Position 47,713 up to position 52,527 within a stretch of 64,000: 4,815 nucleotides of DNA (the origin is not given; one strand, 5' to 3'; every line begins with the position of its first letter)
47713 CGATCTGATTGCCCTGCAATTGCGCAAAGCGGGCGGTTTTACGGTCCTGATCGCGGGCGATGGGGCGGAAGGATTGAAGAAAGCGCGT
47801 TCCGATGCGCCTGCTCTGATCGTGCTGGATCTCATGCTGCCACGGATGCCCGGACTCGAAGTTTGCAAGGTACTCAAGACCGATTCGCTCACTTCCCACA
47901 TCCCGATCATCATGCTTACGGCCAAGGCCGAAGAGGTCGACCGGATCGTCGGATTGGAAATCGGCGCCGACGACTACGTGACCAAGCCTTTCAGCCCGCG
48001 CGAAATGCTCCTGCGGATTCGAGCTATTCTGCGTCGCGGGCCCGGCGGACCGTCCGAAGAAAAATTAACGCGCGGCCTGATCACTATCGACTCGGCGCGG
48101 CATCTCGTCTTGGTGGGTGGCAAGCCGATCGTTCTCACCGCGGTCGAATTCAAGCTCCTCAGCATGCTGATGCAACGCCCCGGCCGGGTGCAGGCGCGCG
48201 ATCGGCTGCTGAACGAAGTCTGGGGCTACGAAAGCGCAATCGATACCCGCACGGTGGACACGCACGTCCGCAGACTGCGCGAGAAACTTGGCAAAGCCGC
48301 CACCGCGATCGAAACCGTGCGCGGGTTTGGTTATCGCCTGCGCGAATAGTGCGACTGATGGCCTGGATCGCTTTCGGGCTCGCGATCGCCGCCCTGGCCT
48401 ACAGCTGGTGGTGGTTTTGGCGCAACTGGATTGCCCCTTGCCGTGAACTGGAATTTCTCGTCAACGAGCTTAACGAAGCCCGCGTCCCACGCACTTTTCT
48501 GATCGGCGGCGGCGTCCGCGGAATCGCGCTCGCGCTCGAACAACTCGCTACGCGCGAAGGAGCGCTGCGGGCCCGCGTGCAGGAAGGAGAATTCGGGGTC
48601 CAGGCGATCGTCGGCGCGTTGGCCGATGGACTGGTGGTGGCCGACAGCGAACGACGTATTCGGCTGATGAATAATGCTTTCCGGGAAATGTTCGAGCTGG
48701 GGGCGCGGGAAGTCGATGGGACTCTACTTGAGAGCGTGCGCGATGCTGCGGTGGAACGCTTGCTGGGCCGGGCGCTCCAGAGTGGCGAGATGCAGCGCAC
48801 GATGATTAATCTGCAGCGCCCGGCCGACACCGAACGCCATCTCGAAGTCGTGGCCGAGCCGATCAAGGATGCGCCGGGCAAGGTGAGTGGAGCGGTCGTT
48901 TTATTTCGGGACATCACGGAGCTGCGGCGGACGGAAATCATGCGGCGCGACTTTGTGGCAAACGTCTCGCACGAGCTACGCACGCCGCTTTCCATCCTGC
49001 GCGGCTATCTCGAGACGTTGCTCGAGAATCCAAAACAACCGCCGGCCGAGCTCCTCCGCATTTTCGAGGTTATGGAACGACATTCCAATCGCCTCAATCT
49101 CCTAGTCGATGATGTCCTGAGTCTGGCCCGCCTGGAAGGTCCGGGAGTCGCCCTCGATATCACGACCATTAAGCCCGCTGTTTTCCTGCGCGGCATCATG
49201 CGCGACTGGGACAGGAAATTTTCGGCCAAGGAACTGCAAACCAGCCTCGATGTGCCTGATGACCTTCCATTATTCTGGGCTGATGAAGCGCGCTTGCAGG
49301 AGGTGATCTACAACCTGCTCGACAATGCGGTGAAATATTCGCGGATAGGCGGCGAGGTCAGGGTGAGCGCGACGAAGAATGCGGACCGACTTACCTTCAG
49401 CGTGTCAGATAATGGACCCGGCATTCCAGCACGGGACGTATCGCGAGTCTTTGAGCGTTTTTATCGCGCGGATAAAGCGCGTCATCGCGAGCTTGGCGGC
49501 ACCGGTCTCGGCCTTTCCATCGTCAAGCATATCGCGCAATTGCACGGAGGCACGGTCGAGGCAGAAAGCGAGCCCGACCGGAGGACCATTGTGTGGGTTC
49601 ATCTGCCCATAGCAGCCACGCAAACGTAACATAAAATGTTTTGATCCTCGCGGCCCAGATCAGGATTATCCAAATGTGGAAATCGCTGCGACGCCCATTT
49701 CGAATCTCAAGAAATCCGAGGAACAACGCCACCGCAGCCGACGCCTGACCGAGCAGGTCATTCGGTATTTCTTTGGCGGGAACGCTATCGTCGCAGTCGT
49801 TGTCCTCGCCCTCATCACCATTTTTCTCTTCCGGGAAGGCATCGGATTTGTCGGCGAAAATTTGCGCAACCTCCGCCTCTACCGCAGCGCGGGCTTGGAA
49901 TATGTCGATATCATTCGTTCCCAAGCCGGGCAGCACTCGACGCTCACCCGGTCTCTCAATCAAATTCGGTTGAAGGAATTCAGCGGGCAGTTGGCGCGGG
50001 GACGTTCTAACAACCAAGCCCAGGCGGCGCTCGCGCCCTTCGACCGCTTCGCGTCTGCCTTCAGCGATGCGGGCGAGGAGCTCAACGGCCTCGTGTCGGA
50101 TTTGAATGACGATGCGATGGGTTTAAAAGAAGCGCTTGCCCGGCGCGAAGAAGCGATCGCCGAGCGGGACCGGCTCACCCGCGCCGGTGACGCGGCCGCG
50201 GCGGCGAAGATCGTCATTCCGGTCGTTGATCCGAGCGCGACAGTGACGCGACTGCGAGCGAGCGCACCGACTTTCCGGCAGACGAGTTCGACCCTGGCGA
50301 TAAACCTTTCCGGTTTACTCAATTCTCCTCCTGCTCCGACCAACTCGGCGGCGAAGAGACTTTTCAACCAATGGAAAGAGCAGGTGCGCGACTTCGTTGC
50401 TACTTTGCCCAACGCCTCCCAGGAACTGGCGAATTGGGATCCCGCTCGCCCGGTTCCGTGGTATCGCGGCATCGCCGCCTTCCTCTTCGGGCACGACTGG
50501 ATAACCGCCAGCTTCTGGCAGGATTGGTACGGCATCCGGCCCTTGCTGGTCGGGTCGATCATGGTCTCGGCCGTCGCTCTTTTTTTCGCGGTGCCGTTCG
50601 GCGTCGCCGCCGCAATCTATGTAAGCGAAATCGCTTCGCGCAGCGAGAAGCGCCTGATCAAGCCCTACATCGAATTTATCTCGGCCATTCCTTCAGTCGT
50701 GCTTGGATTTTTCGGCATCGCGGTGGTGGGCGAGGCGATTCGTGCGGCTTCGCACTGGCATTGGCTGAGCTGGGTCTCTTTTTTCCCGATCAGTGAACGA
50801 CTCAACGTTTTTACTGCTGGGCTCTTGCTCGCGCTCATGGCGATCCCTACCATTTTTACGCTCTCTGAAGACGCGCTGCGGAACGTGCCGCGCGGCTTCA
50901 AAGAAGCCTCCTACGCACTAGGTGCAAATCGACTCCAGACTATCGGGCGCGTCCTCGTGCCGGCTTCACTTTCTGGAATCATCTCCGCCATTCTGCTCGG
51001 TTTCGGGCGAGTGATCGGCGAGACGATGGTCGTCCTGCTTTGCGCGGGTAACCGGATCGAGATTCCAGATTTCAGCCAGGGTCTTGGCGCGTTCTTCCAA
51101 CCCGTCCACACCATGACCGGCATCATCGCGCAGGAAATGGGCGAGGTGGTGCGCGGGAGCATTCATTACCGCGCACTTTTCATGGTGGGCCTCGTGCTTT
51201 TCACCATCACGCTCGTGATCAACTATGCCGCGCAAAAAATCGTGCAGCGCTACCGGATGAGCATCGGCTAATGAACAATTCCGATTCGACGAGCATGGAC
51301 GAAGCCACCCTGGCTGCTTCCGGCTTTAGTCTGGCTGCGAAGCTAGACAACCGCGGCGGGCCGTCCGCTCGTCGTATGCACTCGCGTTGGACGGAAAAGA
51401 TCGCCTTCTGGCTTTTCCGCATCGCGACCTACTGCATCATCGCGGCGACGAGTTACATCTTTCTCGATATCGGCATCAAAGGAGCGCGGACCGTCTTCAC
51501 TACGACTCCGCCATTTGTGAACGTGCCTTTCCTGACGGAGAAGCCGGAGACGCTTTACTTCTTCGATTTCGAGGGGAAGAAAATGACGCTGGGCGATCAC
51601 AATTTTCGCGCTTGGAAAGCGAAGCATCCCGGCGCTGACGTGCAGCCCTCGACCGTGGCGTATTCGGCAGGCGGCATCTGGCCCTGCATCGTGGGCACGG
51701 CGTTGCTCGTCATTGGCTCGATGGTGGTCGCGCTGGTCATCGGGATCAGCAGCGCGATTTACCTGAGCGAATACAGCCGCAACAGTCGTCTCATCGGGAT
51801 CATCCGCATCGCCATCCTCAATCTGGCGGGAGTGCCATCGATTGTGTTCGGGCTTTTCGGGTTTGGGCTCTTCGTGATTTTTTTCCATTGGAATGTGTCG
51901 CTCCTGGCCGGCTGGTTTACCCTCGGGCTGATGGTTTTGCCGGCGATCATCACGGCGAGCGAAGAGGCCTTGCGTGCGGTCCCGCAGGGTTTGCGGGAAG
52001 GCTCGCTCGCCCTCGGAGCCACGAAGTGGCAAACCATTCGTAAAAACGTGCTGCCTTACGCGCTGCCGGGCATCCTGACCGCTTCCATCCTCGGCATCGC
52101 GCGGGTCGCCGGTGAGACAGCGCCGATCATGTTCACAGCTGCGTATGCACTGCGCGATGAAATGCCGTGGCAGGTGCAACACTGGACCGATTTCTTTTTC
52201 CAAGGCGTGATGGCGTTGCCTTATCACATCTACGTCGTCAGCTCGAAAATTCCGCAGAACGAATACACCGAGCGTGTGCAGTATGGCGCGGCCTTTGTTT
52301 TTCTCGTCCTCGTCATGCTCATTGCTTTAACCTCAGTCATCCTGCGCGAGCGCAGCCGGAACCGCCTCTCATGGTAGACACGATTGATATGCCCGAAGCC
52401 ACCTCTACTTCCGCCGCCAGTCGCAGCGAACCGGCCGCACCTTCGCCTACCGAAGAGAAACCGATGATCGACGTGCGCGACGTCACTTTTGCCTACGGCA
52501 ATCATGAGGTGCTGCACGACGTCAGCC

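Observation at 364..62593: Hyper-abundant non-palindromic octamer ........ (consensus T-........-R) scattered through genes on both strands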

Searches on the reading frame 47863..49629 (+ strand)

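Call 7: search_protein_families(library=pfam, proteins=[window:47863-49629:+])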
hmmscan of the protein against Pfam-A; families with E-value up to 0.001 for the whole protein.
window:47863-49629:+ (588 aa): 10 families
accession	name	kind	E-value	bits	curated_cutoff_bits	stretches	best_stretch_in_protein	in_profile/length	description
PF02518.31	HATPase_c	-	8.1e-34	116.8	26.4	1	474-583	2-109/111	Histidine kinase-, DNA gyrase B-, and HSP90-like ATPase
PF00512.31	HisKA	-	1.5e-19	70.3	26.9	1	360-426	1-65/66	His Kinase A (phospho-acceptor) domain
PF08448.16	PAS_4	-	3.9e-16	59.7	23.1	1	252-356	3-110/110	PAS fold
PF00989.32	PAS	-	3.4e-11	43.6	22.6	1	247-351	4-113/113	PAS fold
PF13426.13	PAS_9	-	5.5e-08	33.5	27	1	255-353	2-103/103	PAS domain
PF12860.13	PAS_7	-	3.6e-07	30.8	27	1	253-358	4-114/115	PAS fold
PF13188.13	PAS_8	-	2.9e-05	24.3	21.8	1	247-294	4-52/65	PAS domain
PF13581.12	HATPase_c_2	-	0.00023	21.6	27.4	1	479-559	37-110/127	Histidine kinase-like ATPase domain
PF13589.12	HATPase_c_3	-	0.00056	20.4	25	1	478-551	3-77/137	Histidine kinase-, DNA gyrase B-, and HSP90-like ATPase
PF13596.12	PAS_10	-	0.00066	20.7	22.1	0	256-352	11-106/106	PAS domain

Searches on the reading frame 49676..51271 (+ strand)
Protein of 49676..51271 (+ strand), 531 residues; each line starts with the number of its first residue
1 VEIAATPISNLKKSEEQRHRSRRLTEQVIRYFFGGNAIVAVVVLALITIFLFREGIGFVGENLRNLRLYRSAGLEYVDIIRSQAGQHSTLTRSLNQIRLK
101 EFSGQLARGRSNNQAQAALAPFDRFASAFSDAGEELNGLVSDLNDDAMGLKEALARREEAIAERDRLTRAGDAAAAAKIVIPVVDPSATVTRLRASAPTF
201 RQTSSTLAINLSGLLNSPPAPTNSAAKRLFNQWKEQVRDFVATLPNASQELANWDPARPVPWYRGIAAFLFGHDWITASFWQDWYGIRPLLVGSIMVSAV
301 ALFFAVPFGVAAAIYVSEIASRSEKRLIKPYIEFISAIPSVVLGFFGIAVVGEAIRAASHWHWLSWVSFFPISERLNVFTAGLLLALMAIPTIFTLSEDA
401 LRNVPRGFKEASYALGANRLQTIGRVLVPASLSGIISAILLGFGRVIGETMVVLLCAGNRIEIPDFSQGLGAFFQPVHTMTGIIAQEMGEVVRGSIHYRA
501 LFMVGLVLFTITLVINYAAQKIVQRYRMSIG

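Call 7: search_protein_families(library=pfam, proteins=[window:49676-51271:+])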
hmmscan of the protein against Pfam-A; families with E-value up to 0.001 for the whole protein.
window:49676-51271:+ (531 aa): 1 family
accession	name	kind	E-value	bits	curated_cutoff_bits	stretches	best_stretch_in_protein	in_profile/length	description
PF00528.27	BPD_transp_1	-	6.8e-18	65.5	26.4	1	306-527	2-183/184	Binding-protein-dependent transport system inner membrane component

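Call 92: find_homologous_proteins(query=window:49676-51271:+, max_evalue=1e-40)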
Query window:49676-51271:+ (531 aa): 4956 proteins with E <= 1e-40 among 8000 candidates; the best 120 are listed.
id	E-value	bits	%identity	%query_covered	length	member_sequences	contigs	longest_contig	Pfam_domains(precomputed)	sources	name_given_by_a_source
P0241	0.0e+0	1158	100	100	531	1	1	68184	PF00528.28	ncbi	ncbi:MAG: phosphate ABC transporter permease subunit PstC [Chthoniobacterales bacterium]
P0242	1.9e-297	1005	89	97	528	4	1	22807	PF00528.28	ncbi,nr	ncbi:MAG: phosphate ABC transporter permease subunit PstC [Verrucomicrobiota bacterium]|nr:phosphate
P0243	4.9e-292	987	87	97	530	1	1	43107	PF00528.28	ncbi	ncbi:hypothetical protein BH20VER3_BH20VER3_00120 [soil metagenome]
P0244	2.3e-290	982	85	99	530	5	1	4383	PF00528.28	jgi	jgi:phosphate transport system permease protein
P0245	2.9e-290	981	85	99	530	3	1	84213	PF00528.28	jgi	-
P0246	3.5e-289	978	85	99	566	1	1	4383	PF00528.28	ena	-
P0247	3.8e-288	974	85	100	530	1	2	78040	PF00528.28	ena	-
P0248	2.8e-284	962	84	100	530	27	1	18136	PF00528.28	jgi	jgi:phosphate transport system permease protein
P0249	1.4e-283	959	83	100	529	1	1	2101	PF00528.28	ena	-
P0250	5.2e-282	954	83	100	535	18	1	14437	PF00528.28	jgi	jgi:phosphate transport system permease protein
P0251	4.8e-281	951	83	100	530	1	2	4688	PF00528.28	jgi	jgi:phosphate transport system permease protein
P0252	1.8e-280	949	83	99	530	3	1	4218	PF00528.28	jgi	jgi:phosphate transport system permease protein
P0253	2.4e-279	945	83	100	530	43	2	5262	PF00528.28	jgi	-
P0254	7.3e-279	944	83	100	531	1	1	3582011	PF00528.28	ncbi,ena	-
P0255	1.2e-278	943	82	100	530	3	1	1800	PF00528.28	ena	-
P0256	1.4e-278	943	83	98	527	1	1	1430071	PF00528.28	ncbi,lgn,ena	-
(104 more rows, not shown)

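Call 93: find_encoding_contigs(protein=P0254, flank=10000, max_places=1)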
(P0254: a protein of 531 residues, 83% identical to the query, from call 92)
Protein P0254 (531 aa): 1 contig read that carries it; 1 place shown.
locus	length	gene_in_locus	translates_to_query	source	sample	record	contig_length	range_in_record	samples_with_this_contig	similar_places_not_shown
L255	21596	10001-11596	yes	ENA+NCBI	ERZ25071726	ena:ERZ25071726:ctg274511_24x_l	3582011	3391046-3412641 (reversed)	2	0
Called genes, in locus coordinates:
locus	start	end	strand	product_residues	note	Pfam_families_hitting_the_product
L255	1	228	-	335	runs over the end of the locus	PF00126:HTH_1, PF03466:LysR_substrate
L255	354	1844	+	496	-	PF13372:Alginate_exp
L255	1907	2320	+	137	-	-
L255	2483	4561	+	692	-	PF07715:Plug, PF00593:TonB_dep_Rec_b-barrel, PF14905:OMP_b-brl_3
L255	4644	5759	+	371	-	PF13379:NMT1_2, PF09084:NMT1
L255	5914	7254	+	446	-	PF00753:Lactamase_B, PF00581:Rhodanese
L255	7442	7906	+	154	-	-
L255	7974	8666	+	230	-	PF00072:Response_reg, PF00486:Trans_reg_C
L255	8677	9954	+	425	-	PF00989:PAS, PF08448:PAS_4, PF12860:PAS_7 (weak), PF13426:PAS_9, PF00512:HisKA, PF02518:HATPase_c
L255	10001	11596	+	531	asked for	PF00528:BPD_transp_1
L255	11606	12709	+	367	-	PF00528:BPD_transp_1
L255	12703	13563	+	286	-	PF00005:ABC_tran, PF02463:SMC_N (faint), PF13304:AAA_21 (weak)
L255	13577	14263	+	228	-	PF01895:PhoU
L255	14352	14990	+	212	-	PF01865:PhoU_div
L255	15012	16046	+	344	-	PF01384:PHO4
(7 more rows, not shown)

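Call 94: find_encoding_contigs(protein=P0256, flank=10000, max_places=1)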
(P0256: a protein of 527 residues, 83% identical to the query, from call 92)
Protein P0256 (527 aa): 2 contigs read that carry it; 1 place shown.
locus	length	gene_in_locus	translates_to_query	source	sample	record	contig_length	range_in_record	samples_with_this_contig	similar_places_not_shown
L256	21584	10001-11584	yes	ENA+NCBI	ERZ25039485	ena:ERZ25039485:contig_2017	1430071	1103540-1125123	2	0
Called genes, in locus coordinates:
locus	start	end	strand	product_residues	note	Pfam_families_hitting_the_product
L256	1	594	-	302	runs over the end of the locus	PF00126:HTH_1, PF03466:LysR_substrate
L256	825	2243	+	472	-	PF13372:Alginate_exp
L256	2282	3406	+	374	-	PF13379:NMT1_2, PF09084:NMT1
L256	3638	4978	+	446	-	PF00753:Lactamase_B, PF00581:Rhodanese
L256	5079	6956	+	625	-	PF00999:Na_H_Exchanger, PF02254:TrkA_N, PF27452:KefB_C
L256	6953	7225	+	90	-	PF02148:zf-UBP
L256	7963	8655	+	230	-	PF00072:Response_reg, PF00486:Trans_reg_C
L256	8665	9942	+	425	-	PF00989:PAS, PF08448:PAS_4, PF12860:PAS_7 (weak), PF13188:PAS_8 (weak), PF13426:PAS_9, PF00512:HisKA, PF02518:HATPase_c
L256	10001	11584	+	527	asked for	PF00528:BPD_transp_1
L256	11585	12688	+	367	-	PF00528:BPD_transp_1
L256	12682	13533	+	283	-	PF00005:ABC_tran, PF02463:SMC_N (faint), PF13304:AAA_21 (faint)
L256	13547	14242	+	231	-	PF01895:PhoU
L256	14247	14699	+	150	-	PF00300:His_Phos_1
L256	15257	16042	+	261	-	PF03988:DUF347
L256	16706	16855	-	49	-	-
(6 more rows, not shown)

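Call 95: find_encoding_contigs(protein=P0245, flank=10000, max_places=1)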
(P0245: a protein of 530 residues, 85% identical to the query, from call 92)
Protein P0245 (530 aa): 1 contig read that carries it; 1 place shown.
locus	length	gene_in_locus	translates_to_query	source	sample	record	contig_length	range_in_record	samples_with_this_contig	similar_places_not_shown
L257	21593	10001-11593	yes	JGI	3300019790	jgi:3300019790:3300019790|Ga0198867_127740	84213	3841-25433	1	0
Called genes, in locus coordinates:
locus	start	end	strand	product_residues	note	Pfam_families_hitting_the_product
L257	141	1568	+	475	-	PF00890:FAD_binding_2 (faint), PF01494:FAD_binding_3, PF04820:Trp_halogenase, PF05834:Lycopene_cycl (faint), PF07992:Pyr_redox_2 (faint), PF12831:FAD_oxidored, PF01266:DAO (weak), PF04820:Trp_halogenase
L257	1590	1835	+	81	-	-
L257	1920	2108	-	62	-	-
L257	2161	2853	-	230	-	PF00126:HTH_1, PF03466:LysR_substrate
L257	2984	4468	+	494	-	PF13372:Alginate_exp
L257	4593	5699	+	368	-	PF13379:NMT1_2, PF09084:NMT1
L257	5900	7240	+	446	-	PF00753:Lactamase_B, PF00581:Rhodanese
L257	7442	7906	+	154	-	-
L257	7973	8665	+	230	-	PF00072:Response_reg, PF00486:Trans_reg_C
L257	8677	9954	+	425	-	PF00989:PAS, PF08448:PAS_4, PF12860:PAS_7, PF13188:PAS_8 (weak), PF13426:PAS_9, PF00512:HisKA, PF02518:HATPase_c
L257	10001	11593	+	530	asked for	PF00528:BPD_transp_1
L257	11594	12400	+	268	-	-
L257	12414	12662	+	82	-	-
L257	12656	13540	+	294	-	PF00005:ABC_tran, PF02463:SMC_N (weak), PF13304:AAA_21 (faint)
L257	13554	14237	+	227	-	PF01895:PhoU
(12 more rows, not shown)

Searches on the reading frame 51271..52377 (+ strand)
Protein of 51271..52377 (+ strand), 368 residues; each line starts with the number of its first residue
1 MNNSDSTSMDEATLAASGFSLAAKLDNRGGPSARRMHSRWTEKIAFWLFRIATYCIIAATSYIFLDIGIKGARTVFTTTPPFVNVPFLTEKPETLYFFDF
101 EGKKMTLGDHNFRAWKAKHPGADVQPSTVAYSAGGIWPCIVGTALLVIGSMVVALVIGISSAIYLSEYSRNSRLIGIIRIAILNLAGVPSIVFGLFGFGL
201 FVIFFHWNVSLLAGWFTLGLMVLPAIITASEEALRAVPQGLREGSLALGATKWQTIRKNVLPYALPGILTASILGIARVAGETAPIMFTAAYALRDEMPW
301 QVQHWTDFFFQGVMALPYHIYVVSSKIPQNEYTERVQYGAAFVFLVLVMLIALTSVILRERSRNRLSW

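Call 7: search_protein_families(library=pfam, proteins=[window:51271-52377:+])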
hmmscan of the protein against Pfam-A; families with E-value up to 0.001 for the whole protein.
window:51271-52377:+ (368 aa): 1 family
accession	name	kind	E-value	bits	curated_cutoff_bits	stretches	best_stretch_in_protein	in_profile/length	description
PF00528.27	BPD_transp_1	-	6.6e-16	59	26.4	1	155-359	2-175/184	Binding-protein-dependent transport system inner membrane component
